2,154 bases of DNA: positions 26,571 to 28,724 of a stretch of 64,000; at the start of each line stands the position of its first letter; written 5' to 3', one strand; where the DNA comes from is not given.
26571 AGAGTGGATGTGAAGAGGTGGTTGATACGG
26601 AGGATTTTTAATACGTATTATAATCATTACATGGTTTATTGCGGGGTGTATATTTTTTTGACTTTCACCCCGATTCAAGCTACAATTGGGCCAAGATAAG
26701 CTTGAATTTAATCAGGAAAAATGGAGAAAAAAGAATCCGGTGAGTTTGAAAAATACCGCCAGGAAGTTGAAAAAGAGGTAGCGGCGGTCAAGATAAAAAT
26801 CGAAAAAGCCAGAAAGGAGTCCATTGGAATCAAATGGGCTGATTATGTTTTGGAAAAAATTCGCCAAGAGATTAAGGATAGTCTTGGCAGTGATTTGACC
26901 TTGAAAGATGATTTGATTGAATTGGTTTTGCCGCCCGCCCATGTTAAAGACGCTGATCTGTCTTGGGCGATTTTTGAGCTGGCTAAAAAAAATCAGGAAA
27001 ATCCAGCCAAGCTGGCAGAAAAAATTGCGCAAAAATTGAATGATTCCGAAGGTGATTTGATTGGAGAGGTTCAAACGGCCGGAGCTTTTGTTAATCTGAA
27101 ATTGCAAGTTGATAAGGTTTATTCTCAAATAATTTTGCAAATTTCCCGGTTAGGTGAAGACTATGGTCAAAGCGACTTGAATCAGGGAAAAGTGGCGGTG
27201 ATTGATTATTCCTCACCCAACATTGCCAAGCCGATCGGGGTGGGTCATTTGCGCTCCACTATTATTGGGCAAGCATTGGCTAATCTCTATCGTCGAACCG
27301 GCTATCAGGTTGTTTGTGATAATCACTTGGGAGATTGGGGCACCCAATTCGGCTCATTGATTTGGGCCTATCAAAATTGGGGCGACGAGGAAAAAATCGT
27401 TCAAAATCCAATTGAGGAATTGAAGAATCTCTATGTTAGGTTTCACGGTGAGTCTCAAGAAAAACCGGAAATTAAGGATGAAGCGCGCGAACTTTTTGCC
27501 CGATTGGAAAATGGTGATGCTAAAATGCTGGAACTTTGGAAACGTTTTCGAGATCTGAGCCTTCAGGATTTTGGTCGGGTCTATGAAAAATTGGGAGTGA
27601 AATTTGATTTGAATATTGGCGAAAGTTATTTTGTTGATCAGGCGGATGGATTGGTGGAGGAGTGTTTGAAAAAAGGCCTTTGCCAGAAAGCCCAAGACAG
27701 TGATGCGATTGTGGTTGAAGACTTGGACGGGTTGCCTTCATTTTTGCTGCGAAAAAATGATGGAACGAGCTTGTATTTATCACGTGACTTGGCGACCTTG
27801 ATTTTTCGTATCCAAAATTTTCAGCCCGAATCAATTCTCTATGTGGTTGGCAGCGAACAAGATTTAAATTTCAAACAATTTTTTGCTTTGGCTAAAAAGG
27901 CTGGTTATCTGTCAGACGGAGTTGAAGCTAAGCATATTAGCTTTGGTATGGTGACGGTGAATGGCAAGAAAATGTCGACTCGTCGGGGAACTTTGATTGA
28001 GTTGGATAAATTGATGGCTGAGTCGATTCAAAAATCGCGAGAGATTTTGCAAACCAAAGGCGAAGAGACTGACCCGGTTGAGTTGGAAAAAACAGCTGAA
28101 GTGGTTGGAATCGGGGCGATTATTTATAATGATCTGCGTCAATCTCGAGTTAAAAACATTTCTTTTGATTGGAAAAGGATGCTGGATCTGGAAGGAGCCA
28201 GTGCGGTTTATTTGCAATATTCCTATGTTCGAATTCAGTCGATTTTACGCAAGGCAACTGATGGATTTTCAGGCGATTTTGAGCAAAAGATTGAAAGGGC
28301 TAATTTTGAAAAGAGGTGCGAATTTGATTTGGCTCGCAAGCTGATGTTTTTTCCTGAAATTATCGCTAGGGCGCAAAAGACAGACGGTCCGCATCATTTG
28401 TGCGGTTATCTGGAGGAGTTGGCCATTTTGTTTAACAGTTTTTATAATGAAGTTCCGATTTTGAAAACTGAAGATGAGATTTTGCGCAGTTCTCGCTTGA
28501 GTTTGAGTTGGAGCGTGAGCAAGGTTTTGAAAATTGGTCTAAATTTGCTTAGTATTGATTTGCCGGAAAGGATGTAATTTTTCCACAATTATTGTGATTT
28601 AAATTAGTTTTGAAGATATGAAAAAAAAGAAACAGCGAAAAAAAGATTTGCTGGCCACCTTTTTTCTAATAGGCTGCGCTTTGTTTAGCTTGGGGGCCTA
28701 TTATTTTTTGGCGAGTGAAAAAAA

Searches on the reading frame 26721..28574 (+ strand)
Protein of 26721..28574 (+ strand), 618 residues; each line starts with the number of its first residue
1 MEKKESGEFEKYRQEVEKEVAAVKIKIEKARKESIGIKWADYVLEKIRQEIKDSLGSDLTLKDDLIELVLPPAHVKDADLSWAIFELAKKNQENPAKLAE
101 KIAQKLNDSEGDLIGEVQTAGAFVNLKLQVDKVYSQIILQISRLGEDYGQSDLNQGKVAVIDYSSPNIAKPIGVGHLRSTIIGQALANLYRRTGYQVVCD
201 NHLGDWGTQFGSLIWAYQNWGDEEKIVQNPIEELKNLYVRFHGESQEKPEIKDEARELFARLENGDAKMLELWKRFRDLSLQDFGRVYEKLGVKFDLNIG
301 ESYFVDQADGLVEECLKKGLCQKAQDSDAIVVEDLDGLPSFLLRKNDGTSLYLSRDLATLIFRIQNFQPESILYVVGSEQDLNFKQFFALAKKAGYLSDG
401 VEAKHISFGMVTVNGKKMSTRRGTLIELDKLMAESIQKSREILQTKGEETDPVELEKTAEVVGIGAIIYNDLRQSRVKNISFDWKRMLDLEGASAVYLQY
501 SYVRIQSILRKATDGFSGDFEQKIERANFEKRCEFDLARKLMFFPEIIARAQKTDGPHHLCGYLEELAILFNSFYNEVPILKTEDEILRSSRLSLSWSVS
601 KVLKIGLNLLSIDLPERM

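Call 95: search_protein_families(library=pfam, proteins=[window:26721-28574:+], max_evalue=0.00001)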
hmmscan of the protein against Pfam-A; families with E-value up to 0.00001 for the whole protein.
window:26721-28574:+ (618 aa): 3 families
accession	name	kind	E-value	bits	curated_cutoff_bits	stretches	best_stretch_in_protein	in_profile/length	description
PF00750.26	tRNA-synt_1d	-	2.8e-87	293.4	23.3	1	150-484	13-349/349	tRNA synthetases class I (R), catalytic domain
PF05746.21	DALR_1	-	1.6e-30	106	22.3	1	498-618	1-117/117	DALR anticodon binding domain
PF03485.21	Arg_tRNA_synt_N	-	2e-11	44.8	21.5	1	46-128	2-85/85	Arginyl tRNA synthetase N terminal domain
